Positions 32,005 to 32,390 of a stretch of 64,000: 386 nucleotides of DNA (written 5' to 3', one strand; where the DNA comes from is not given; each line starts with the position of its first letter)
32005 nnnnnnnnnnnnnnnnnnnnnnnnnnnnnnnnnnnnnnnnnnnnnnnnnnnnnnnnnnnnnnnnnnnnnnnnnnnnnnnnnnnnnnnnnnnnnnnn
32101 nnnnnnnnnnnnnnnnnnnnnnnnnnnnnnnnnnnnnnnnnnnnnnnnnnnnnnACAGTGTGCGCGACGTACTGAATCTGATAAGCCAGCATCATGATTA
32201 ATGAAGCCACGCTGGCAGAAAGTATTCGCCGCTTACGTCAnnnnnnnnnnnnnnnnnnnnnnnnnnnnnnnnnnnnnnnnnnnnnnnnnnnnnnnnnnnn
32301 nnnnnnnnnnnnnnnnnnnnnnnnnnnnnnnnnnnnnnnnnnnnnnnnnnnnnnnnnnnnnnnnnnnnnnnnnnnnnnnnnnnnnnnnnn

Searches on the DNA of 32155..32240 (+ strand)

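Call 66: search_dna_similar(query=window:32155-32240:+, collection=ecoli_genomes, mode=near, max_rows=3, rows=spread)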
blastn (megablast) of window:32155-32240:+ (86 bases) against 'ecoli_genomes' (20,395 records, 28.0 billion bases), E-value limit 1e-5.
Records with a match: 4283; places in all: 4283; records where one place covers at least 80% of the query: 4283.
Genomes with a match: 4283 of 5426; with a place that covers at least 80% of the query: 4283. Places per genome that has any: lowest 1, median 1, highest 1. On chromosomes: 4283 places; on plasmids: 0.
Best place of each record, by identity: >=99% 3164; 95-99% 1119.
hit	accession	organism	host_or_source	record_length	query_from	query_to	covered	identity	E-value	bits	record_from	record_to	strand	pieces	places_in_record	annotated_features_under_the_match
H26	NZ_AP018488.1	Escherichia coli O157:H7 strain PV15-279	Homo sapiens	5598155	1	86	100%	100.0%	1e-36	159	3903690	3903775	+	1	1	scpA: methylmalonyl-CoA mutase | meaB: methylmalonyl Co-A mutase-associated GTPase MeaB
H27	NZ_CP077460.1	Escherichia coli O111:NM strain 14614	Homo sapiens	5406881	1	86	100%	100.0%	1e-36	159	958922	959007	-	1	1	meaB: methylmalonyl Co-A mutase-associated GTPase MeaB | scpA: methylmalonyl-CoA mutase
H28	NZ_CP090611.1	Escherichia coli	pig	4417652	6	86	94%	98.8%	3e-32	145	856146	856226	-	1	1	meaB: methylmalonyl Co-A mutase-associated GTPase MeaB | scpA: methylmalonyl-CoA mutase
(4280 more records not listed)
